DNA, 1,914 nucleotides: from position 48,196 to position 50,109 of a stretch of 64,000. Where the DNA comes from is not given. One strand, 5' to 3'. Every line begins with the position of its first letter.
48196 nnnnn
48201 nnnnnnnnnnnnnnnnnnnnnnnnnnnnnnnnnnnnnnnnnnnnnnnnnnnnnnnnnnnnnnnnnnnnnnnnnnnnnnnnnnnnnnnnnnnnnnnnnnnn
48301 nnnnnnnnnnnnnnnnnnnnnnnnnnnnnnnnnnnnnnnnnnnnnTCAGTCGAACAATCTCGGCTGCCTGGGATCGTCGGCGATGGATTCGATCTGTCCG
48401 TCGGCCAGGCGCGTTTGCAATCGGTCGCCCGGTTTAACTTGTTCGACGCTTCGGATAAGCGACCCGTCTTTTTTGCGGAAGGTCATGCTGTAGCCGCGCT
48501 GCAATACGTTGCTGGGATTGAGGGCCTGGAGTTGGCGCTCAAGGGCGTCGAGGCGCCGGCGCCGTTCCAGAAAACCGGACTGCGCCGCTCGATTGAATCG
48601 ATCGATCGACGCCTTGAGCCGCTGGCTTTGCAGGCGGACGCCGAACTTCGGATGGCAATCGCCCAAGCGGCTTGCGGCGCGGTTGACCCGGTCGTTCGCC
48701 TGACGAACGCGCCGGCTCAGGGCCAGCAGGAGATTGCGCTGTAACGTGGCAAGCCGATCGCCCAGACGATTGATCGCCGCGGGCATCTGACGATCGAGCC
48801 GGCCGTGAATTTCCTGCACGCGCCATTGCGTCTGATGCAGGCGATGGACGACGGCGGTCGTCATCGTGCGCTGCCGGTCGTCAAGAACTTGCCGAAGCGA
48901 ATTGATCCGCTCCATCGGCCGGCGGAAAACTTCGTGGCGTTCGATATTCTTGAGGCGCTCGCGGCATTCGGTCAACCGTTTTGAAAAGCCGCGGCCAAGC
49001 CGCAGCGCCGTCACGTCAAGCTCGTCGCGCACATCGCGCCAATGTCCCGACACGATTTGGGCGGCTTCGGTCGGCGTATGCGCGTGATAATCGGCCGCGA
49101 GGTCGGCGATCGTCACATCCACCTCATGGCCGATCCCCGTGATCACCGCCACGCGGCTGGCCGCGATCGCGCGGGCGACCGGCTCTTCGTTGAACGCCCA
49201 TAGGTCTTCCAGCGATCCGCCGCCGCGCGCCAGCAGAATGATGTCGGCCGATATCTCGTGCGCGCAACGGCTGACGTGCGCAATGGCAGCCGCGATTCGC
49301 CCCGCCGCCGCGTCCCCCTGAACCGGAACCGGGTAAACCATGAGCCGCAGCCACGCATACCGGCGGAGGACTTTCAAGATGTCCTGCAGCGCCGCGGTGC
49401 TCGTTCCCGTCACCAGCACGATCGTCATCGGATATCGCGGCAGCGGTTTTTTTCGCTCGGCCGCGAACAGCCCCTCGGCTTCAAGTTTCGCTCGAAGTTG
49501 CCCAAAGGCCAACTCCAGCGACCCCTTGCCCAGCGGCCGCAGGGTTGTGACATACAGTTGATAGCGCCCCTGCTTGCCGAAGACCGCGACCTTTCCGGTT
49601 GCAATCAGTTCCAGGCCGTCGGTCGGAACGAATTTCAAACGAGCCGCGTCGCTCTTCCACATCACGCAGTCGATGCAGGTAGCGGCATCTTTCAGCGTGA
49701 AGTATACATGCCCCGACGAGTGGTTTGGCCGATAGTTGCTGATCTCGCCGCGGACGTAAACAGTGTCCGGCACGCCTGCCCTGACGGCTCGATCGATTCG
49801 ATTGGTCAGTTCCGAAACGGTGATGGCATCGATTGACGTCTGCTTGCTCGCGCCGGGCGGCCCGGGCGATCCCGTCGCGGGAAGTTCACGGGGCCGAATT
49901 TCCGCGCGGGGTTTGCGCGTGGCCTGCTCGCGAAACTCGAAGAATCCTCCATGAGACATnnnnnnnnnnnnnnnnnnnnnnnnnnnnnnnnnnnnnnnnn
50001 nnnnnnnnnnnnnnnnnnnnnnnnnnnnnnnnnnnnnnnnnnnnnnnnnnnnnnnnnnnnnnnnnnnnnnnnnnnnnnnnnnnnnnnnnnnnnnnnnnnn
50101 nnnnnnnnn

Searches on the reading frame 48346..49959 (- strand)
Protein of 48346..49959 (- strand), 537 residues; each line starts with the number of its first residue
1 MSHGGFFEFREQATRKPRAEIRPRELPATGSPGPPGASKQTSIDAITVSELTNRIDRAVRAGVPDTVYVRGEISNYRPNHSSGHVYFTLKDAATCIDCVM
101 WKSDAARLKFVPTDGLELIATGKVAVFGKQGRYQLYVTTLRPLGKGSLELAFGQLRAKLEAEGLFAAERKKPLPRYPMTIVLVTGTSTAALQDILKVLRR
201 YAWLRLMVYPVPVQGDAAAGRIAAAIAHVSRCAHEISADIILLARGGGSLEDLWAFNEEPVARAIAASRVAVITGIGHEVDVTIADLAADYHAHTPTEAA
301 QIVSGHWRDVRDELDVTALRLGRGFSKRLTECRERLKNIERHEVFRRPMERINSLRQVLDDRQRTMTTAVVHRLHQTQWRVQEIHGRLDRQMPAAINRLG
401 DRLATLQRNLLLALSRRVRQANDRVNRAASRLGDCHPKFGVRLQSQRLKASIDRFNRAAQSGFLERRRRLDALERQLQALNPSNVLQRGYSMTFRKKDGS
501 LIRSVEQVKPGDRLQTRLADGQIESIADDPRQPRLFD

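Call 3: search_protein_families(library=pfam, proteins=[window:48346-49959:-], max_evalue=0.01)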
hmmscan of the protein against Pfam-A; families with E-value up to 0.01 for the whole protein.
window:48346-49959:- (537 aa): 3 families
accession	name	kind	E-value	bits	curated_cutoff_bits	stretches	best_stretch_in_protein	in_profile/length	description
PF02601.20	Exonuc_VII_L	-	3.2e-96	323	35.9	2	164-437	1-271/315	Exonuclease VII, large subunit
PF13742.12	tRNA_anti_2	-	7.1e-29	100.3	27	1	46-140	1-94/95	OB-fold nucleic acid binding domain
PF01336.31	tRNA_anti-codon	-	4.8e-11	42.9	27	1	67-143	1-75/75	OB-fold nucleic acid binding domain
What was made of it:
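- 48346..49959 (-): xseA (exonuclease VII large subunit), a housekeeping gene lying upstream in the same direction. It is context only. Pfam Exonuc_VII_L 3e-96 (call 3).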
